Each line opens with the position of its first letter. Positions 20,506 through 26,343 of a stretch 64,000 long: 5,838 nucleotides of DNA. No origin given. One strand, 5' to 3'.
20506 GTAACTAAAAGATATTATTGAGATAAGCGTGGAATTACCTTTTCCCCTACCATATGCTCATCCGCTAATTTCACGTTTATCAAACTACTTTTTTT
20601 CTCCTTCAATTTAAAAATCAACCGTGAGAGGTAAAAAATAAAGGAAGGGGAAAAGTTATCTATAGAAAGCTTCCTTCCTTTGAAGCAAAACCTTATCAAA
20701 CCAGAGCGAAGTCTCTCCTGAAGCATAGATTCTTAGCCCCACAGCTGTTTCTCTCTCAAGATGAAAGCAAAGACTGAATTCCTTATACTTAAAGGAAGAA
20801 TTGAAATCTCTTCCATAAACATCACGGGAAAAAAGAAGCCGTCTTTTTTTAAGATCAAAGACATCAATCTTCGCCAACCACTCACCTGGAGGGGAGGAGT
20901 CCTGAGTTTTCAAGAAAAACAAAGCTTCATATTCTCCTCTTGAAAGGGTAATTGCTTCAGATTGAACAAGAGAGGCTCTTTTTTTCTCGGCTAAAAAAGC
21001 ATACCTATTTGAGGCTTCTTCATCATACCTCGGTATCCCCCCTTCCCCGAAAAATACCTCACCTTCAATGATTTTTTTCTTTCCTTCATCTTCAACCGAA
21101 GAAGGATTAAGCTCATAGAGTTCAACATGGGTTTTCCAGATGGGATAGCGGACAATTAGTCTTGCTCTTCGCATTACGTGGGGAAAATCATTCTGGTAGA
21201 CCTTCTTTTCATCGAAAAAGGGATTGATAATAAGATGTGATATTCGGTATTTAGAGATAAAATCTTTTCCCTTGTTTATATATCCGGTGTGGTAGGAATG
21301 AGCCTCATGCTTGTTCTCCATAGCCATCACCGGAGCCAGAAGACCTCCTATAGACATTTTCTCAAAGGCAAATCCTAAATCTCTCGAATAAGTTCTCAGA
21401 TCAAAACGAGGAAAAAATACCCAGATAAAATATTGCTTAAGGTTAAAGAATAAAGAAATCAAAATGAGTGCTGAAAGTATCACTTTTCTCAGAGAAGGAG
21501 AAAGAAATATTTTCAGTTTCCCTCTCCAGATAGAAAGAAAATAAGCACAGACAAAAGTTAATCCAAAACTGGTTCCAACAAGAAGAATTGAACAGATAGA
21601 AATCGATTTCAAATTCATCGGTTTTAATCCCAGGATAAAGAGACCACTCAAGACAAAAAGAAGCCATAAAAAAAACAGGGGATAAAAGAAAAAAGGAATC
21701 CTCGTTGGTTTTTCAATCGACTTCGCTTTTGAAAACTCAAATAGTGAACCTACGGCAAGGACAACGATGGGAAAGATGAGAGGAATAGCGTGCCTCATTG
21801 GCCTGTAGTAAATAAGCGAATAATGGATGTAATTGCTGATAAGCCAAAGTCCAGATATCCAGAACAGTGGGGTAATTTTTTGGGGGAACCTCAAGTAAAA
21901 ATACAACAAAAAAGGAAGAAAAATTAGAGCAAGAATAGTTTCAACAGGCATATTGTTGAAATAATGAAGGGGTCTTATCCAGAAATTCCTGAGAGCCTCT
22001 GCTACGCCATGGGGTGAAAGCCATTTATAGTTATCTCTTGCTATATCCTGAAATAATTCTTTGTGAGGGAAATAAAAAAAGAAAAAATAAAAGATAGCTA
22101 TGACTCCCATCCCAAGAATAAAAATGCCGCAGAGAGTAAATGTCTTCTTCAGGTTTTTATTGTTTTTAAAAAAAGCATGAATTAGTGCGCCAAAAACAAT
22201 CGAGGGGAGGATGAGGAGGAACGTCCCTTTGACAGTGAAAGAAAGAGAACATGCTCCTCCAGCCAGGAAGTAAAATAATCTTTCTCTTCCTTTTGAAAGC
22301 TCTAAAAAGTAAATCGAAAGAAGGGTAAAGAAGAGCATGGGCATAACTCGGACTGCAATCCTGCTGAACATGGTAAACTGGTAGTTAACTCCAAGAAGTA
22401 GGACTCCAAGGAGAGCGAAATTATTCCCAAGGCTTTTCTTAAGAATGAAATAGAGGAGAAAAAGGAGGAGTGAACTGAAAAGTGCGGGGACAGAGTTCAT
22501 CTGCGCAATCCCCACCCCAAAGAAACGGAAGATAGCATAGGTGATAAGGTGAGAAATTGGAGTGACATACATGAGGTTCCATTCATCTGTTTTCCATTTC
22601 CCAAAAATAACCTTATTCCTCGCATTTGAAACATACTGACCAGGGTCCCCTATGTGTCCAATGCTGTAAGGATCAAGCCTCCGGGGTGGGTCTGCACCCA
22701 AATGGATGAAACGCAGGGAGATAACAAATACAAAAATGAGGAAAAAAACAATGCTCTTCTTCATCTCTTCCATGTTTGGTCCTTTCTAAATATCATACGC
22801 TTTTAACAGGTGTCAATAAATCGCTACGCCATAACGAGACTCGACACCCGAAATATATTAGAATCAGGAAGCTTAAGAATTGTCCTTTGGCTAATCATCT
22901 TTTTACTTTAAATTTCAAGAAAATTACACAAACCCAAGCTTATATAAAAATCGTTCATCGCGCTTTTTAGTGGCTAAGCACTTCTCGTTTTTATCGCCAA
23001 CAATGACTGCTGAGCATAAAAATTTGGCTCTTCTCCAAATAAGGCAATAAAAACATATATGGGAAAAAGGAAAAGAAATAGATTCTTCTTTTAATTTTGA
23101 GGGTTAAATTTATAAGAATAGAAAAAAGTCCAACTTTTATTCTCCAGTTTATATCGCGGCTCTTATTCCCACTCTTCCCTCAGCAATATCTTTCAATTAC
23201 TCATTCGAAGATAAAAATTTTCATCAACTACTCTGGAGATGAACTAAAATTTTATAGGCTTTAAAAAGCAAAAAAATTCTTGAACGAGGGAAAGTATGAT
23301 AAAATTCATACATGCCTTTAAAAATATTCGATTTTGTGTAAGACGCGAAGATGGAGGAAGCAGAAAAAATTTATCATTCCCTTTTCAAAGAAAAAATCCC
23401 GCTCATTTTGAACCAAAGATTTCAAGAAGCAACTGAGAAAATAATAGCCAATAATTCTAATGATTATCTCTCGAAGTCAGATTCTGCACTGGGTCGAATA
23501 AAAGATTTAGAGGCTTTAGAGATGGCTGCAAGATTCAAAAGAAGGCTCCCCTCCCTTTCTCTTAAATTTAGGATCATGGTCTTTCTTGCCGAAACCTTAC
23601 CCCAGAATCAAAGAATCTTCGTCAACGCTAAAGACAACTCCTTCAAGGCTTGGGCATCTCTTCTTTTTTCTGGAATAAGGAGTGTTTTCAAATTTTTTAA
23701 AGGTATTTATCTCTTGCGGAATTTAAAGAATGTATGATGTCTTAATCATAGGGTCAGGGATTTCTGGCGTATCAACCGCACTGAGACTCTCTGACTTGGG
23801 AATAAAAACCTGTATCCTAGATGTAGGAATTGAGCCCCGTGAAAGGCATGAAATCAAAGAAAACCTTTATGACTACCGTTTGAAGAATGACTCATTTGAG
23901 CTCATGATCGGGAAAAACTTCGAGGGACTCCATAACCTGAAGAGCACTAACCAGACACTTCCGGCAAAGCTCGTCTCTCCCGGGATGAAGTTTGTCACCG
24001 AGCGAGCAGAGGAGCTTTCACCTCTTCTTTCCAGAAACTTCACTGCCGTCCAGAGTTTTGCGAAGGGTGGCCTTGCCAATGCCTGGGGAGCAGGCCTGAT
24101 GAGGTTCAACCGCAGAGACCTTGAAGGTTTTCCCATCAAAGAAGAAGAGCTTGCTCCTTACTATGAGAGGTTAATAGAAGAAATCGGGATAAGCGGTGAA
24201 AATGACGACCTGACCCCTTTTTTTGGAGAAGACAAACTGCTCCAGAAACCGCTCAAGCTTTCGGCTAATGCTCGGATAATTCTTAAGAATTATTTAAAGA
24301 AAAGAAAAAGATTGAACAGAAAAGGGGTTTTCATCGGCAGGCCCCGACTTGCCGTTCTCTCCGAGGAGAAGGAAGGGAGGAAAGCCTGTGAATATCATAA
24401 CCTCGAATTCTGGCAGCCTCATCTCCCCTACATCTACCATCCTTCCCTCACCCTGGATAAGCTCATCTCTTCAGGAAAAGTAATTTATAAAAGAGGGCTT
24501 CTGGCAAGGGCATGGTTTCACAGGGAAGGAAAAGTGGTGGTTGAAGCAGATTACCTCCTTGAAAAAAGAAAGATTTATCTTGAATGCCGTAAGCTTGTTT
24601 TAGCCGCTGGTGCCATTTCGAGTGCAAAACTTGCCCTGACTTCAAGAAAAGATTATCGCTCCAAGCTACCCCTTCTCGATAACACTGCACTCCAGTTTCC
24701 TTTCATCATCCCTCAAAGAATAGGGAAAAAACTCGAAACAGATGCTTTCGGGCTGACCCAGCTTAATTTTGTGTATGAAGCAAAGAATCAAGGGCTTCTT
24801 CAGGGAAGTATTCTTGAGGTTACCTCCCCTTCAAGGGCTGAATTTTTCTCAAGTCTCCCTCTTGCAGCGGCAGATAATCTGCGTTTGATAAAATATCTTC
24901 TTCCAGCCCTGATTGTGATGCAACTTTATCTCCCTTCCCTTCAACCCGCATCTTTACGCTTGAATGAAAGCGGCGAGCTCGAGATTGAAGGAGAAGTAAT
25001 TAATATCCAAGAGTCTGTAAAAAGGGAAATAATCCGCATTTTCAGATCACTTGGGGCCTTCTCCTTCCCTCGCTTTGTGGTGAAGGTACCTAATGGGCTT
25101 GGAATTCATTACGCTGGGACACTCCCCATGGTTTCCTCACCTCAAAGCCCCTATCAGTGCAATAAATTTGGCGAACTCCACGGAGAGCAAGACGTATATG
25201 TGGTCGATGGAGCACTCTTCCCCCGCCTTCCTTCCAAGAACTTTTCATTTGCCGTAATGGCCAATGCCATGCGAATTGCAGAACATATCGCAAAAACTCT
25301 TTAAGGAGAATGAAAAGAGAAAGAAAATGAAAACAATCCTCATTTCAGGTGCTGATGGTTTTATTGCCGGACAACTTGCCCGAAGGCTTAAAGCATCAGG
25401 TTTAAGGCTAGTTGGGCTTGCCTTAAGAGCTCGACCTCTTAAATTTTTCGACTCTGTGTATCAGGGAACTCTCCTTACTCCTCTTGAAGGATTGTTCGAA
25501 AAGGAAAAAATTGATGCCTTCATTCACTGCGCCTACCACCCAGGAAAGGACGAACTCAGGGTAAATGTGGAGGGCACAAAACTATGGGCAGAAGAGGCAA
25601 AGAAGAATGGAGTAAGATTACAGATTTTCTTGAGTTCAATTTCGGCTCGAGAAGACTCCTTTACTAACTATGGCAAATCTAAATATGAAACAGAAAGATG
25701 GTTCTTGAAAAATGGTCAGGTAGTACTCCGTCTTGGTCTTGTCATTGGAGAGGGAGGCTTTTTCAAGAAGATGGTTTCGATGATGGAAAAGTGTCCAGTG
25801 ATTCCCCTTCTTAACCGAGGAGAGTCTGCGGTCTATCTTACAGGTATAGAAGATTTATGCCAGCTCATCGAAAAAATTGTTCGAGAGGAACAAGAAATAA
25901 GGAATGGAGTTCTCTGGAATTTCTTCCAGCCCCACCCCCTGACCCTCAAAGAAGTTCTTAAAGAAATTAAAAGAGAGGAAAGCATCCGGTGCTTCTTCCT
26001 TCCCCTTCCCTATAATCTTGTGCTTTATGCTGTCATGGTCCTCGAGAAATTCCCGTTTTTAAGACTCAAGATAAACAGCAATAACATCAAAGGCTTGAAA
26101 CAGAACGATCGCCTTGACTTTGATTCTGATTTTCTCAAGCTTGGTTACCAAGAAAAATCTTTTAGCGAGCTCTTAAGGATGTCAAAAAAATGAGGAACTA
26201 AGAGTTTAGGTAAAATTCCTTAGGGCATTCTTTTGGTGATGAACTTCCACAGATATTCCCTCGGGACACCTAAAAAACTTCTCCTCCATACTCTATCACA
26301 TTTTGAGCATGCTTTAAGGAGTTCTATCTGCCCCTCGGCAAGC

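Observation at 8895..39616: About 30 kb envelope-decoration island with GT-C enzymes, Thr-type sulfatase-fold proteins and secreted propeller-BACON proteins, but no polysaccharide export or polymerisation genes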

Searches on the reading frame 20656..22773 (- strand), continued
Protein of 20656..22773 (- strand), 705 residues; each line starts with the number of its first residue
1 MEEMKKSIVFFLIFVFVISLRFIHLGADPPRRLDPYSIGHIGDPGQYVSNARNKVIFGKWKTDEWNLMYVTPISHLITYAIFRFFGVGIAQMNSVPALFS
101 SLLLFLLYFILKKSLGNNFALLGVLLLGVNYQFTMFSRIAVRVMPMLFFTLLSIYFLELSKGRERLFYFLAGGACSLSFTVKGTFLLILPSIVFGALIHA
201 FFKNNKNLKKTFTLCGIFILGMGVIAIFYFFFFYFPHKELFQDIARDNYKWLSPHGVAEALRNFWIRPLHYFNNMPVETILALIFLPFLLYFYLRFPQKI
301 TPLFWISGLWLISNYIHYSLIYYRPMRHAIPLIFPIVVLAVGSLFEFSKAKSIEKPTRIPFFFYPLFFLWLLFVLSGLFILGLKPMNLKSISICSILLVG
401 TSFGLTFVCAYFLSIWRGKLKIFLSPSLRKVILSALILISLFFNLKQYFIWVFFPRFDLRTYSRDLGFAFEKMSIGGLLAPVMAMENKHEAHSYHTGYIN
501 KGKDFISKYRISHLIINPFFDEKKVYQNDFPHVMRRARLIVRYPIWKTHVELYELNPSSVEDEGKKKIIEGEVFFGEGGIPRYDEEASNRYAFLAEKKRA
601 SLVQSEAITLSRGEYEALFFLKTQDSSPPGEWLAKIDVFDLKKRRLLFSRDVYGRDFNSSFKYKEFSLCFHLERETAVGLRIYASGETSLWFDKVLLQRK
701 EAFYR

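Call 89: find_encoding_contigs(protein=P0162, flank=10000, max_places=1)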
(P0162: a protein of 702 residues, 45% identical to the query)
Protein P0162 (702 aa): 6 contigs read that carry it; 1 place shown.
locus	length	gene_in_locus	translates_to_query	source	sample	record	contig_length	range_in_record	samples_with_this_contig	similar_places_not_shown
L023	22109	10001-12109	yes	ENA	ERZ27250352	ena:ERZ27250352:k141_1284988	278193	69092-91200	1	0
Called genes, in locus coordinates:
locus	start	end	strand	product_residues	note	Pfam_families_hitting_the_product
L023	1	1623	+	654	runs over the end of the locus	PF00884:Sulfatase, PF01663:Phosphodiest, PF16347:SGSH_C (faint)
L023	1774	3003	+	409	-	PF00375:SDF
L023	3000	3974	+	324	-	PF04055:Radical_SAM, PF13186:SPASM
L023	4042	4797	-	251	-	PF00132:Hexapep (weak), PF14602:Hexapep_2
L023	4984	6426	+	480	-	PF01408:GFO_IDH_MocA (faint), PF13727:CoA_binding_3, PF17836:PglD_N (weak), PF01073:3Beta_HSD (weak), PF01370:Epimerase, PF02719:Polysacc_synt_2, PF04321:RmlD_sub_bind, PF16363:GDP_Man_Dehyd, +1 more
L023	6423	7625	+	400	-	PF01041:DegT_DnrJ_EryC1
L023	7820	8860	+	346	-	PF04055:Radical_SAM, PF13186:SPASM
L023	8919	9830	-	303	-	PF01209:Ubie_methyltran (weak), PF01728:FtsJ (faint), PF13489:Methyltransf_23, PF07021:MetW (weak), PF13649:Methyltransf_25, PF13847:Methyltransf_31, PF08241:Methyltransf_11, PF08242:Methyltransf_12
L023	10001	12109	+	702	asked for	PF13231:PMT_2 (weak)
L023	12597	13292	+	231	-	PF00535:Glycos_transf_2, PF13641:Glyco_tranf_2_3 (weak)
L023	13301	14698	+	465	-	PF04055:Radical_SAM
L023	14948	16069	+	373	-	PF11741:AMIN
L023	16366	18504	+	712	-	PF19190:BACON_2 (weak), PF22076:Cep192_D6 (faint)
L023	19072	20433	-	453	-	PF00884:Sulfatase, PF01663:Phosphodiest (faint), PF16347:SGSH_C (weak)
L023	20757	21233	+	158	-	PF01257:2Fe-2S_thioredx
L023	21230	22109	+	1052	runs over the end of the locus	PF01512:Complex1_51K, PF10589:NADH_4Fe-4S, PF14691:Fer4_20, PF00070:Pyr_redox (faint), PF00890:FAD_binding_2 (faint), PF07992:Pyr_redox_2, PF13450:NAD_binding_8, PF13738:Pyr_redox_3, +1 more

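Call 96: find_related_loci(query=A5, collection=genome_contigs, flank=10000)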
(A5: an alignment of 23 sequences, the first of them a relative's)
Query A5 (705 aa) in genome_contigs; peptide patterns used: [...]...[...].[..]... (x = any residue, [..] = any of these).
52 stretches matched a pattern; 25 encode a relative of the query (tblastn E <= 1e-3); 25 distinct loci.
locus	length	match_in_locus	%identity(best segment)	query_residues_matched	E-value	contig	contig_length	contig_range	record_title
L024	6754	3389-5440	44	20-701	0e+0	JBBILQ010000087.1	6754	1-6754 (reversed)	MAG: Candidatus Aminicenantes bacterium isolate RVF170221_bin_212 NODE_9269_length_6754_cov_6.187043, whole genome shotg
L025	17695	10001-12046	45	20-699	0e+0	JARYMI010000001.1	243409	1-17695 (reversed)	MAG: Clostridiales bacterium isolate A05DMB-I-28 NODE_1_length_243409_cov_10.561241, whole genome shotgun sequence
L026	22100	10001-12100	44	1-698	0e+0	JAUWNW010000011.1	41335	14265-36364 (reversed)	MAG: Candidatus Aminicenantes bacterium isolate CSMAG_2434 CSMAG_2434_k141_652619_length_41335_cov_8.0000, whole genome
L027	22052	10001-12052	45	20-701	0e+0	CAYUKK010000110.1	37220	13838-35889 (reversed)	MAG TPA_asm: uncultured Eubacteriales bacterium isolate SRP231805_co4_152 genome assembly, contig: k141_418326, whole ge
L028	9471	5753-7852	42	1-701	5e-179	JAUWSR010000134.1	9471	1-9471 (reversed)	MAG: Acidobacteriota bacterium isolate CSMAG_2559 CSMAG_2559_k127_1141170_length_9471_cov_20.1362, whole genome shotgun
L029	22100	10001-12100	44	1-698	6e-178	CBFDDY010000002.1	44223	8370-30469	MAG TPA_asm: uncultured bacterium isolate SRR26215676_concoct_178 genome assembly, contig: ERZ25073495.142, whole genome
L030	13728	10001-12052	44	20-701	4e-176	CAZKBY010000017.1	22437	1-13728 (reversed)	MAG TPA_asm: uncultured Eubacteriales bacterium isolate binchicken_co274_232 genome assembly, contig: NODE_5955_length_2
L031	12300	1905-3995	41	5-699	2e-165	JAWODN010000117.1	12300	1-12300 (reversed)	MAG: Candidatus Aminicenantes bacterium isolate BLK5-2.bin.174 k191_781214, whole genome shotgun sequence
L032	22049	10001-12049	38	21-700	2e-132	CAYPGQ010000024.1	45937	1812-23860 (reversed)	MAG TPA_asm: uncultured Eubacteriales bacterium isolate SRP068000_co1_174 genome assembly, contig: NODE_706_length_45937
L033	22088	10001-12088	39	7-701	2e-130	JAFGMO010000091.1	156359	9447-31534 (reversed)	MAG: Candidatus Aminicenantes bacterium isolate Zod_Metabat.480 k87_13008163, whole genome shotgun sequence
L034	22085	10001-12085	36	12-702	1e-125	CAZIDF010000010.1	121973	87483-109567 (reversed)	MAG TPA_asm: uncultured Eubacteriales bacterium isolate SRP185410_co2_332 genome assembly, contig: NODE_78_length_121973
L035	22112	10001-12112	35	1-699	3e-114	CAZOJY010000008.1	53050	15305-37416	MAG TPA_asm: uncultured Eubacteriales bacterium isolate binchicken_co275_143 genome assembly, contig: NODE_535_length_53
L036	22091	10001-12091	50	4-701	0e+0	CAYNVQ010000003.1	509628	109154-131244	MAG TPA_asm: uncultured Eubacteriales bacterium isolate SRP323688_co1_275 genome assembly, contig: NODE_12_length_509628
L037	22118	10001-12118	36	5-699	1e-109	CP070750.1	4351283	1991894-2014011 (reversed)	MAG: Candidatus Aminicenantes bacterium isolate bin34 chromosome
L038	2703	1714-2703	54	5-333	5e-104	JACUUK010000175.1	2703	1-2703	MAG: Candidatus Aminicenantes bacterium isolate Kmv29 NODE_17460_length_2703_cov_5.353097, whole genome shotgun sequence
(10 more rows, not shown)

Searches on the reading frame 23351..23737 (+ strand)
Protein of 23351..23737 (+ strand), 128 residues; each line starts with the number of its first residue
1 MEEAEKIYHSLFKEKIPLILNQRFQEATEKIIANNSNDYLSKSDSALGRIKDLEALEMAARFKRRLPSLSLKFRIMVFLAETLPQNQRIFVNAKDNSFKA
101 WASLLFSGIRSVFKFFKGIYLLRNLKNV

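Call 3: search_protein_families(library=pfam, proteins=[window:23351-23737:+], max_evalue=0.01)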
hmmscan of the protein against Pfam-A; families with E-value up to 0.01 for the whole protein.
window:23351-23737:+ (128 aa): 0 families

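Call 14: search_protein_families(library=ncbifam, proteins=[window:23351-23737:+], max_evalue=0.001)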
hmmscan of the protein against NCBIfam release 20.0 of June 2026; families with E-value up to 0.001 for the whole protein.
window:23351-23737:+ (128 aa): 0 families

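Call 71: search_protein_families(library=pfam, proteins=[window:23351-23737:+], max_evalue=1)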
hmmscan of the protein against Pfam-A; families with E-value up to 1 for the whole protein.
window:23351-23737:+ (128 aa): 0 families

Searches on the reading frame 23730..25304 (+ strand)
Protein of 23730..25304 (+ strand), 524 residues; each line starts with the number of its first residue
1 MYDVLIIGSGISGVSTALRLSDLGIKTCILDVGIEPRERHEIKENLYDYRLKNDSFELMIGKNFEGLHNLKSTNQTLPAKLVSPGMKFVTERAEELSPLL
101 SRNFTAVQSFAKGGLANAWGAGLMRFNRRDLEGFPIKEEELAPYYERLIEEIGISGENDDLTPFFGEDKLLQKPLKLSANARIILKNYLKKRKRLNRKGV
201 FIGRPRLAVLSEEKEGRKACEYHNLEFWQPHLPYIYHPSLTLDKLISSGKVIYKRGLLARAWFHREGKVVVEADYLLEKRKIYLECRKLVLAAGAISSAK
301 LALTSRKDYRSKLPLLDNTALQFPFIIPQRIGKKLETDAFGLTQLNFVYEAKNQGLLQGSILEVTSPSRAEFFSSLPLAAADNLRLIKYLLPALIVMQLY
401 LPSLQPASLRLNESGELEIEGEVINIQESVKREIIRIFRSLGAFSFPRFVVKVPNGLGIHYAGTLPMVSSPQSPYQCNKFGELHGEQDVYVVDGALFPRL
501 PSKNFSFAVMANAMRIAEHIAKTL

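Call 3: search_protein_families(library=pfam, proteins=[window:23730-25304:+], max_evalue=0.01)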
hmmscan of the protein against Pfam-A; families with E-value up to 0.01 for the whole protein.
window:23730-25304:+ (524 aa): 5 families
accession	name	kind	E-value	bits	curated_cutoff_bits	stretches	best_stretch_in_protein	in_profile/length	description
PF05199.19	GMC_oxred_C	-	2.6e-07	31.7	24.6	1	458-513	85-139/139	GMC oxidoreductase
PF01266.30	DAO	-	1.1e-05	25.6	27.9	1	3-31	1-29/353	FAD dependent oxidoreductase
PF01494.25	FAD_binding_3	-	0.00081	19.1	22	1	2-31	2-31/349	FAD binding domain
PF07992.20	Pyr_redox_2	-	0.0027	17.6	26.1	0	2-31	1-30/291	Pyridine nucleotide-disulphide oxidoreductase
PF00890.30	FAD_binding_2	-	0.0031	17.2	20.4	1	3-31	1-29/414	FAD binding domain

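Call 14: search_protein_families(library=ncbifam, proteins=[window:23730-25304:+], max_evalue=0.001)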
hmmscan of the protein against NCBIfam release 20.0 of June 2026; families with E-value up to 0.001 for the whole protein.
window:23730-25304:+ (524 aa): 6 families
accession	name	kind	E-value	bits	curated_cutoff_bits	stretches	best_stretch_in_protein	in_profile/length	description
TIGR03970.1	mycofact_MftG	equivalog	6.1e-06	25.5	387.45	0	3-49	2-49/487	mycofactocin dehydrogenase MftG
TIGR02032.1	GG-red-SF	subfamily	1.7e-05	24.7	158.8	1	2-38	1-37/297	geranylgeranyl reductase family protein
NF003720.0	PRK05329.1-3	equivalog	0.00033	19.4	313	1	2-33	3-34/437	glycerol-3-phosphate dehydrogenase subunit GlpB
TIGR04542.1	GMC_mycofac_2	equivalog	0.00049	19.2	400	0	456-519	367-424/425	mycofactocin system GMC family oxidoreductase MftG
TIGR03378.1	glycerol3P_GlpB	equivalog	0.00093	18.3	174.15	0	2-33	1-32/419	anaerobic glycerol-3-phosphate dehydrogenase subunit GlpB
NF058674.1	CholsOxChoxAB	equivalog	0.00099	17.7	850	0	2-35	6-39/535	cholesterol oxidase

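Call 62: search_solved_structures(query=window:23730-25304:+, max_evalue=0.01)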
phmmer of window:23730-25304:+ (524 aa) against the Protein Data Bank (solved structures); distinct sequences matched with E-value up to 0.01: 4.
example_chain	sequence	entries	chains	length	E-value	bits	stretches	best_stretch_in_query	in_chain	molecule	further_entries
8hdd_A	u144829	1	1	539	0.0017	20.8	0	113-305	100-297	Glucose dehydrogenase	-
6a2u_B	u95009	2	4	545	0.0017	20.7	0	113-305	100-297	Glucose dehydrogenase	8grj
7dve_A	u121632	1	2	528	0.0028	20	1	429-522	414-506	6'''-hydroxyparomomycin C oxidase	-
3k4c_A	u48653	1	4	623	0.0062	18.9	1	2-130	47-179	Pyranose 2-oxidase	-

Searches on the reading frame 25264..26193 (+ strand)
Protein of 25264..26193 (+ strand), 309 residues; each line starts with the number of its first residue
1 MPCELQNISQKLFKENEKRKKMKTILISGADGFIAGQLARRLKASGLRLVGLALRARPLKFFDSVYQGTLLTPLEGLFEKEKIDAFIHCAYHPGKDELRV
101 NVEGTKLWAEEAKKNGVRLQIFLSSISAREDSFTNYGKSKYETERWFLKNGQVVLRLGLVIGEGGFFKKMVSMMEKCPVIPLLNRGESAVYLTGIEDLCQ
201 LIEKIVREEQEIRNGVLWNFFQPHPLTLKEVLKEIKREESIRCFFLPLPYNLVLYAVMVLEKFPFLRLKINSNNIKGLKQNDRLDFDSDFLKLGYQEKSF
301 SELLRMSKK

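Call 4: search_protein_families(library=pfam, proteins=[window:25264-26193:+], max_evalue=0.01)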
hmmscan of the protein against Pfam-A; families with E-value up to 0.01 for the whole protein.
window:25264-26193:+ (309 aa): 2 families
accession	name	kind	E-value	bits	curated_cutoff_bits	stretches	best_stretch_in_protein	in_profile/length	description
PF01370.27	Epimerase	-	4.8e-09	36.4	20.9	1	25-215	1-234/240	NAD dependent epimerase/dehydratase family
PF04321.23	RmlD_sub_bind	-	3e-07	30.3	27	1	24-176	2-169/287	RmlD substrate binding domain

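Call 15: search_protein_families(library=ncbifam, proteins=[window:25264-26193:+], max_evalue=0.001)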
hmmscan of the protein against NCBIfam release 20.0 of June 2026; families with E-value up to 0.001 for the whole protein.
window:25264-26193:+ (309 aa): 3 families
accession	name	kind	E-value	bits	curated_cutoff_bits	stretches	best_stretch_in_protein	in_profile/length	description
TIGR01777.1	yfcH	hypoth_equivalog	1.4e-10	41.3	207.35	1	151-250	156-251/292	TIGR01777 family oxidoreductase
NF050030.1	thlkprotThyD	equivalog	5.1e-08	32.4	400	1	152-250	167-260/305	thylakoid membrane protein ThyD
TIGR03466.1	HpnA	hypoth_equivalog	1.8e-05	23.8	367.65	0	24-128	2-116/327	hopanoid-associated sugar epimerase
